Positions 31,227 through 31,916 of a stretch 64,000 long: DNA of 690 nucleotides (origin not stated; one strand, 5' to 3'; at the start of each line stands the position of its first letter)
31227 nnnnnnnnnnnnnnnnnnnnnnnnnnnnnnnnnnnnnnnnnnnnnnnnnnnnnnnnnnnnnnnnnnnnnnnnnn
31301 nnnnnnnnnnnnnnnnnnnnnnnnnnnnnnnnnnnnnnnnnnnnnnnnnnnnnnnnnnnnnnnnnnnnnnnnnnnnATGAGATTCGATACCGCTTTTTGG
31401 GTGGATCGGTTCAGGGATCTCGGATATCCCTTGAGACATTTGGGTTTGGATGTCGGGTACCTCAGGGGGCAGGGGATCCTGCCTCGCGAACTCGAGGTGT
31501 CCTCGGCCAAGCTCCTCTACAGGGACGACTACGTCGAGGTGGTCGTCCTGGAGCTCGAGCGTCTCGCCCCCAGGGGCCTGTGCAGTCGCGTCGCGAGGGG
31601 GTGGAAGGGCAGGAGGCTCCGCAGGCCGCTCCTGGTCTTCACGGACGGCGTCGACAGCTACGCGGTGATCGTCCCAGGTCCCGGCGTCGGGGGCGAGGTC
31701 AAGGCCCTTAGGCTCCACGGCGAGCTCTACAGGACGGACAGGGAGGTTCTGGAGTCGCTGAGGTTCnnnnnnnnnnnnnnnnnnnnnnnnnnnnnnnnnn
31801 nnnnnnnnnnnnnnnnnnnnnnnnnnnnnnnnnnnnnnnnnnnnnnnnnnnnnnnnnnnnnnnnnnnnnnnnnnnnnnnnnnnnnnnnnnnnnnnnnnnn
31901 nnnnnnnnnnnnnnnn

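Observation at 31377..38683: N6-adenine methyltransferase translationally coupled to a PLD-nuclease/SNF2-helicase fusion, followed by a transglutaminase-like membrane protein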

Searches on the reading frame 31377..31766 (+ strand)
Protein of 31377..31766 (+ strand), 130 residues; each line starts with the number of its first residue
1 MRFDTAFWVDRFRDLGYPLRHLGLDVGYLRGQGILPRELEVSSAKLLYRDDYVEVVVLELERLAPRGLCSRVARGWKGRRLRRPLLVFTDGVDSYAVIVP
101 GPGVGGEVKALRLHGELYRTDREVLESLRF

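Call 54: search_solved_structures(query=A3, max_evalue=10)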
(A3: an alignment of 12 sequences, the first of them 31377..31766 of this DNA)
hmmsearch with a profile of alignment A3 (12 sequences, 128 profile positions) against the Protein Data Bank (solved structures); distinct sequences matched with E-value up to 10: 11.
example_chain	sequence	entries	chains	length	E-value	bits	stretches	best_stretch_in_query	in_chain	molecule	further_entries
1g3i_G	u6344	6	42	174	0.15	15.5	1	58-112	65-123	ATP-DEPENDENT PROTEASE HSLV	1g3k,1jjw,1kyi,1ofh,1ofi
7n6g_1T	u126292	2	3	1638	0.66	13.4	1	24-93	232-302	FAP76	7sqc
8qe5_A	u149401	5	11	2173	0.82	13.1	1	28-90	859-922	RNA-directed RNA polymerase L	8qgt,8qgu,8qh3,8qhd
8c4s_A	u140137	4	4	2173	0.82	13.1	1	28-90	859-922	RNA-directed RNA polymerase L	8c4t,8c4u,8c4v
8p1j_A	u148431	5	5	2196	0.85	13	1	28-90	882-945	RNA-directed RNA polymerase L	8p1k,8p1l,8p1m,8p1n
3db5_A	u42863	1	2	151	0.9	13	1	39-80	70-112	PR domain zinc finger protein 4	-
6pxi_A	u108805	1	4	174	1.5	12.2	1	58-104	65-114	ATP-dependent protease subunit HslV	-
1e94_A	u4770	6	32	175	1.5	12.2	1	58-104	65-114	HEAT SHOCK PROTEIN HSLV | ATP-DEPENDENT PROTEASE HSLV | HEAT SHOCK LOCUS HSLV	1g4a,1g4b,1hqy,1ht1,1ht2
1ned_A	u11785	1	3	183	1.6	12.2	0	58-104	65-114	HSLV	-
5ji3_A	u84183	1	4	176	1.6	12.2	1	58-104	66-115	ATP-dependent protease subunit HslV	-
5ji2_A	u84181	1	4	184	1.6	12.2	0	58-104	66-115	ATP-dependent protease subunit HslV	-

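Call 73: search_protein_representatives(protein=window:31377-31766:+)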
Query: 130 residues. Proteins with E-value up to 0.001 (for the whole library): 22; up to 1e-10: 11; up to 1e-30: 3. The best 22 are listed.
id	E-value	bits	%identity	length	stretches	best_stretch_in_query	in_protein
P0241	6.7e-42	159.2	61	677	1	2-130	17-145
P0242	1.1e-34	135.8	55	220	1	3-130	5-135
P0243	4.6e-34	133.8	52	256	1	1-130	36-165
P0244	1.5e-22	96.5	47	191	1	2-117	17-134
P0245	1.6e-20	90.0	40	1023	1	2-130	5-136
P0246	9.8e-20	87.4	52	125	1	24-114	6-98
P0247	6.8e-18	81.4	41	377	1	2-130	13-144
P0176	2.8e-17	79.5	38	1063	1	2-129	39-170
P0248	2.0e-13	67.0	42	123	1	1-86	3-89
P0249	6.9e-13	65.2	40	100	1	2-96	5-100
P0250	1.4e-11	61.0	47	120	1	1-96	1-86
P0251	2.9e-10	56.7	51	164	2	82-130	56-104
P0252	8.8e-08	48.7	42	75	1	1-62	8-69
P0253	2.0e-07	47.6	50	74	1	43-92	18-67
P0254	8.0e-07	45.6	38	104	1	1-80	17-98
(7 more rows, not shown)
